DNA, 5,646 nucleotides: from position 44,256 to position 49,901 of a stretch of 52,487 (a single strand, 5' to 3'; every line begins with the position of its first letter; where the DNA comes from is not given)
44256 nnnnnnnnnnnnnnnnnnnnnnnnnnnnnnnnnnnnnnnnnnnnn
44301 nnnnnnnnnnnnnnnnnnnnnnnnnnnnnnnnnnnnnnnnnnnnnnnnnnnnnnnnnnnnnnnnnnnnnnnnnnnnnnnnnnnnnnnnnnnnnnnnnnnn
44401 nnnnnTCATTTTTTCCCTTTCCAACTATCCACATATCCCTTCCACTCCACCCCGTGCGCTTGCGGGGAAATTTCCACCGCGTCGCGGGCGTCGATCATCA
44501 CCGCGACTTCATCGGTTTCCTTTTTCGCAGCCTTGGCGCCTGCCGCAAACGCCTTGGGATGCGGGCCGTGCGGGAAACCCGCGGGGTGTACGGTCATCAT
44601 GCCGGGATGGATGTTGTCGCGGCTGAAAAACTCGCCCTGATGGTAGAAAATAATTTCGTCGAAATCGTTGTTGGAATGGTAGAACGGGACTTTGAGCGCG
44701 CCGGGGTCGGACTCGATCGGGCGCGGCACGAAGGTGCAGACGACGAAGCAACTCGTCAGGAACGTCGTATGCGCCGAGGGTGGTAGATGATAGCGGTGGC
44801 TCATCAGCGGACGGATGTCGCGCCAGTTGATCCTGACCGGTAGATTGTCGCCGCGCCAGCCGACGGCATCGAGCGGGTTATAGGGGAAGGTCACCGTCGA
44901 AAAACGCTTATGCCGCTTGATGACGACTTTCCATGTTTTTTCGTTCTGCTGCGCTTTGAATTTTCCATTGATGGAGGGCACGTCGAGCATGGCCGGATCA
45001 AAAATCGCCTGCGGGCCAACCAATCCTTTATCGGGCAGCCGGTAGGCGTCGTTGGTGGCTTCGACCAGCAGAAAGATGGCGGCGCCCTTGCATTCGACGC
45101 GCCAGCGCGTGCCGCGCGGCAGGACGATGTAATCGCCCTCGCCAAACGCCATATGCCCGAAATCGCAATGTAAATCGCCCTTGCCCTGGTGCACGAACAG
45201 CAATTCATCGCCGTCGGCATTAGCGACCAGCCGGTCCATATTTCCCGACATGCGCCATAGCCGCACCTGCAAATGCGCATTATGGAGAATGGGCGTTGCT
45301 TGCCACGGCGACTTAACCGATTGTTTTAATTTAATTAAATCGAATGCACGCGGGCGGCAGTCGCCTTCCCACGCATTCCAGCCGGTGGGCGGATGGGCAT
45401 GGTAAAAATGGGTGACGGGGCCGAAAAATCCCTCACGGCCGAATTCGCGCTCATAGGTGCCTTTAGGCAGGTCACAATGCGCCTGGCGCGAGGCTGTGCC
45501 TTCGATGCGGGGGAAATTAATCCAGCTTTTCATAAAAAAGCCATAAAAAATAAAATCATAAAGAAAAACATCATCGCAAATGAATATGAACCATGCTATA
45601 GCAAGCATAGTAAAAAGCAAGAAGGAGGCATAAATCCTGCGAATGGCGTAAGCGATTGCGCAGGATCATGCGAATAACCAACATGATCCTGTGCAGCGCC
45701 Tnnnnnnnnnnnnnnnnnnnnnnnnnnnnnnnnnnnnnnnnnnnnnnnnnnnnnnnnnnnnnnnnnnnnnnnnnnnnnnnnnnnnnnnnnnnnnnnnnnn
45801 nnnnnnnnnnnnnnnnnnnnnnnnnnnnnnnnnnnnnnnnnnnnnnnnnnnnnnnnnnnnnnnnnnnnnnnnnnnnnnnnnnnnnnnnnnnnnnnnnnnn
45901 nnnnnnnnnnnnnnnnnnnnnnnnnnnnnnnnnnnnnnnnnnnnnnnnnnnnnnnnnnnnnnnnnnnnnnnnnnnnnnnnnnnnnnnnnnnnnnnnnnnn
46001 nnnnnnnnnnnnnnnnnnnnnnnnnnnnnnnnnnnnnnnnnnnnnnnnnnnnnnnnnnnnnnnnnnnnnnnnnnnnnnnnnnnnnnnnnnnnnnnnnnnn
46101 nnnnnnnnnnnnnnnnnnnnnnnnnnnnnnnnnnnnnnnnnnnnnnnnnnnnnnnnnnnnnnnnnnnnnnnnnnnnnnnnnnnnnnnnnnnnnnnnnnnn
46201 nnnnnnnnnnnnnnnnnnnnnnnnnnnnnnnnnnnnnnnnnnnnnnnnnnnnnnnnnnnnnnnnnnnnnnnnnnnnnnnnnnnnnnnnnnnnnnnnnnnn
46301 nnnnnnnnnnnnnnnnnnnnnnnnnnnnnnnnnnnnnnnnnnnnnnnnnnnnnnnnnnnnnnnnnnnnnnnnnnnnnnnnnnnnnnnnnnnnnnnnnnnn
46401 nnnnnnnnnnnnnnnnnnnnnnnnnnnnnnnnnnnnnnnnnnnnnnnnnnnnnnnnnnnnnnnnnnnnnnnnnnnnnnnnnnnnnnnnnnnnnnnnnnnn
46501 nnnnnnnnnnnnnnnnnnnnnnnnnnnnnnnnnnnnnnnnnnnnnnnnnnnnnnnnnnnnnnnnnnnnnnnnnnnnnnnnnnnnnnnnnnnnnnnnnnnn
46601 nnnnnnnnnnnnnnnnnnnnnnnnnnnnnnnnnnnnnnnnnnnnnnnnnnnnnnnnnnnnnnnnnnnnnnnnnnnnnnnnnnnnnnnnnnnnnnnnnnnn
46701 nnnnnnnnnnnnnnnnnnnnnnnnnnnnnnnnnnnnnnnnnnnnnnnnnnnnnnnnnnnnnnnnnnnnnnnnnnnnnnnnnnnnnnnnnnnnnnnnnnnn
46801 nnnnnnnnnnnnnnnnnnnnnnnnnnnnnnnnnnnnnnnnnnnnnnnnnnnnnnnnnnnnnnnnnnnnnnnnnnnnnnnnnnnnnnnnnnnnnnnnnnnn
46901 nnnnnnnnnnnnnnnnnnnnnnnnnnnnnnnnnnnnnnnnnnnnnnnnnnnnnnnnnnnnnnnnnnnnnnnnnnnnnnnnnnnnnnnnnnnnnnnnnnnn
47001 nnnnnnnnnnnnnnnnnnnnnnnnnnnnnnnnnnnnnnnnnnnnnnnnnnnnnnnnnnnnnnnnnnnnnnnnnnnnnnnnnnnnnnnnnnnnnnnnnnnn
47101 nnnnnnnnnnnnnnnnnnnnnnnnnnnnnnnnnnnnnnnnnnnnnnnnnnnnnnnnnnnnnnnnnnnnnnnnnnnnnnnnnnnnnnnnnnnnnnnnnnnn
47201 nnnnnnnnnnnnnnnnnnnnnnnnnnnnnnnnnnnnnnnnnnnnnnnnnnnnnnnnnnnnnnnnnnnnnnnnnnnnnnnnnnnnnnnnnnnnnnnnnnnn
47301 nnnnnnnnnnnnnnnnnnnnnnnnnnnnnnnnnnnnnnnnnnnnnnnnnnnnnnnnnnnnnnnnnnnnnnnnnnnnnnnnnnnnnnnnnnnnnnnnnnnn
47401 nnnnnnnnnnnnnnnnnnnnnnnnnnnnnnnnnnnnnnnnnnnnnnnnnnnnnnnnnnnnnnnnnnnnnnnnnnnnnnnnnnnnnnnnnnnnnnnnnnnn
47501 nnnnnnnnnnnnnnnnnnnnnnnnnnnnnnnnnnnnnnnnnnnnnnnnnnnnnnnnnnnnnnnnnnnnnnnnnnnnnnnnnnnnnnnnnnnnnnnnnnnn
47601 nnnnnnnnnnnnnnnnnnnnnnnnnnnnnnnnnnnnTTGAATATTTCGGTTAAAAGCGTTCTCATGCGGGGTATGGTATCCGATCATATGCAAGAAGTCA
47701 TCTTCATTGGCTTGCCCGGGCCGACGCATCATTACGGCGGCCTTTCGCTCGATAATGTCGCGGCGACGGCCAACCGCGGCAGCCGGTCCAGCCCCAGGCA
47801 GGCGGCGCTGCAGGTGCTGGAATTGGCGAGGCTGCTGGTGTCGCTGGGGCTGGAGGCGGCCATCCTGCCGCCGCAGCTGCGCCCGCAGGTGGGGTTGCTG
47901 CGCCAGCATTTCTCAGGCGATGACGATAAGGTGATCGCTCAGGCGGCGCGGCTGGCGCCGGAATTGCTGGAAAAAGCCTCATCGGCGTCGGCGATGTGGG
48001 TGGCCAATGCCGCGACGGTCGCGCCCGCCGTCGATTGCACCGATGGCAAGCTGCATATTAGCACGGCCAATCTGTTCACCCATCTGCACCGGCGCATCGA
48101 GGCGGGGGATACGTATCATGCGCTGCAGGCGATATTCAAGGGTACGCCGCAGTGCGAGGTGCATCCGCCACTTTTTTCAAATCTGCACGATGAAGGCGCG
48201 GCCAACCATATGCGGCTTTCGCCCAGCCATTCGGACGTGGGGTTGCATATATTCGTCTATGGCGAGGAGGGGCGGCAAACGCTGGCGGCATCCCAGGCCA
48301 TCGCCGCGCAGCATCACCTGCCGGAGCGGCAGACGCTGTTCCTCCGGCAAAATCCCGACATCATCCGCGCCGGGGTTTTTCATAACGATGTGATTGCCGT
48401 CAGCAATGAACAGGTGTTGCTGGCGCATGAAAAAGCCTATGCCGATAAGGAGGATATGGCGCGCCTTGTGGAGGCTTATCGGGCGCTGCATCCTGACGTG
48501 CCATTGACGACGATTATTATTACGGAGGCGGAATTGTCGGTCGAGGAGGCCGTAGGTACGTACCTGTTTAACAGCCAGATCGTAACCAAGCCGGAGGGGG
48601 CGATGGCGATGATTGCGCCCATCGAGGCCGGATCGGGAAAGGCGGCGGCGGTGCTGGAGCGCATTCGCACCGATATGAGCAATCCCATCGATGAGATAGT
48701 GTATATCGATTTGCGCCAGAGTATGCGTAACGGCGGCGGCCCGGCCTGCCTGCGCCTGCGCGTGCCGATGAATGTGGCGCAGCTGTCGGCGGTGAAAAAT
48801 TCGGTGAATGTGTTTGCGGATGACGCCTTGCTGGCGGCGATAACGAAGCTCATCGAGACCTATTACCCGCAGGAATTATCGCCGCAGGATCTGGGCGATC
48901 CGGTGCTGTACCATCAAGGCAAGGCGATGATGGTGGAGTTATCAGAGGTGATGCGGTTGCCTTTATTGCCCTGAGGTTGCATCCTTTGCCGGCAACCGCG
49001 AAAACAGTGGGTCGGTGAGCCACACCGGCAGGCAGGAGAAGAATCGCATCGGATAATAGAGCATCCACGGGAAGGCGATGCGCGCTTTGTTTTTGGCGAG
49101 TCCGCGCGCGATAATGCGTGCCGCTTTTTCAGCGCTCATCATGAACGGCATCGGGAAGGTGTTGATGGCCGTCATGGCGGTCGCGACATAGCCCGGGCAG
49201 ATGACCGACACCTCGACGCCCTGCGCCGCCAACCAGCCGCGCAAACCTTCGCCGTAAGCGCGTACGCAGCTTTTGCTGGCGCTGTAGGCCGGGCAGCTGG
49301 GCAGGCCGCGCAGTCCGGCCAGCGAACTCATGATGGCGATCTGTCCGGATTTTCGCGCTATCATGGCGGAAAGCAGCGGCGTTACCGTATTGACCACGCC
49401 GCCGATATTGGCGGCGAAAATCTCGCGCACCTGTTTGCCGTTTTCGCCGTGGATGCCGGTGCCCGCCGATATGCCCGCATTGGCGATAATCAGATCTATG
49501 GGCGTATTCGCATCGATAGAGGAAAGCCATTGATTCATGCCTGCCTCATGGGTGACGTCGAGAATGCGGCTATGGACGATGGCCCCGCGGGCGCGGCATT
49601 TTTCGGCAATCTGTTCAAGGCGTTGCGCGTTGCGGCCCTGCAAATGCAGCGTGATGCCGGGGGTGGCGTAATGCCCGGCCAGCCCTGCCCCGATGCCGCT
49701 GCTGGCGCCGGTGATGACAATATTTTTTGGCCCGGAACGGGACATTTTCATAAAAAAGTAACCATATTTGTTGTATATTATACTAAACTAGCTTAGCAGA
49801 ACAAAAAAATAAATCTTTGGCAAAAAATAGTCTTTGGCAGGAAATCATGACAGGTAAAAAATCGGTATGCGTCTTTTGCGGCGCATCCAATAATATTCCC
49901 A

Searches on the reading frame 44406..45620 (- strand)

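Call 50: search_protein_families(library=pfam, proteins=[window:44406-45620:-], max_evalue=0.00001)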
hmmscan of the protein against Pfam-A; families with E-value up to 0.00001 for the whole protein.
window:44406-45620:- (404 aa): 1 family
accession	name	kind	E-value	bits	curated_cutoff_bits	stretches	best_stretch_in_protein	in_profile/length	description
PF20510.4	HgmA_N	-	7.5e-19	68.5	20.2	1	112-263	120-270/273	Homogentisate 1,2-dioxygenase N-terminal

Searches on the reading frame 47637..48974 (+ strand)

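Call 77: search_protein_families(library=pfam, proteins=[window:47637-48974:+], max_evalue=0.00001)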
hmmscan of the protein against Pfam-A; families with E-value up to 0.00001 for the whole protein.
window:47637-48974:+ (445 aa): 1 family
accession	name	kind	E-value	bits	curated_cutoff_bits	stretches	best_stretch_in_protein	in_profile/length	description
PF04996.17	AstB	-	1.2e-139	466.4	27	1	19-441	3-436/443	Succinylarginine dihydrolase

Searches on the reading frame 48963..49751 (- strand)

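Call 77: search_protein_families(library=pfam, proteins=[window:48963-49751:-], max_evalue=0.00001)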
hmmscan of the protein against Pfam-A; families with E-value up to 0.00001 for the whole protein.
window:48963-49751:- (262 aa): 3 families
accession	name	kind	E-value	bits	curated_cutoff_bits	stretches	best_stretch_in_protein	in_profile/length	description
PF00106.31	adh_short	-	1.7e-41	142.3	26.6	1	9-195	1-188/195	short chain dehydrogenase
PF13561.12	adh_short_C2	-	3.4e-21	76.4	27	1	15-197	1-185/236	Enoyl-(Acyl carrier protein) reductase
PF08659.16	KR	-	2.4e-11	44.3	22.6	1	12-184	4-173/180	KR domain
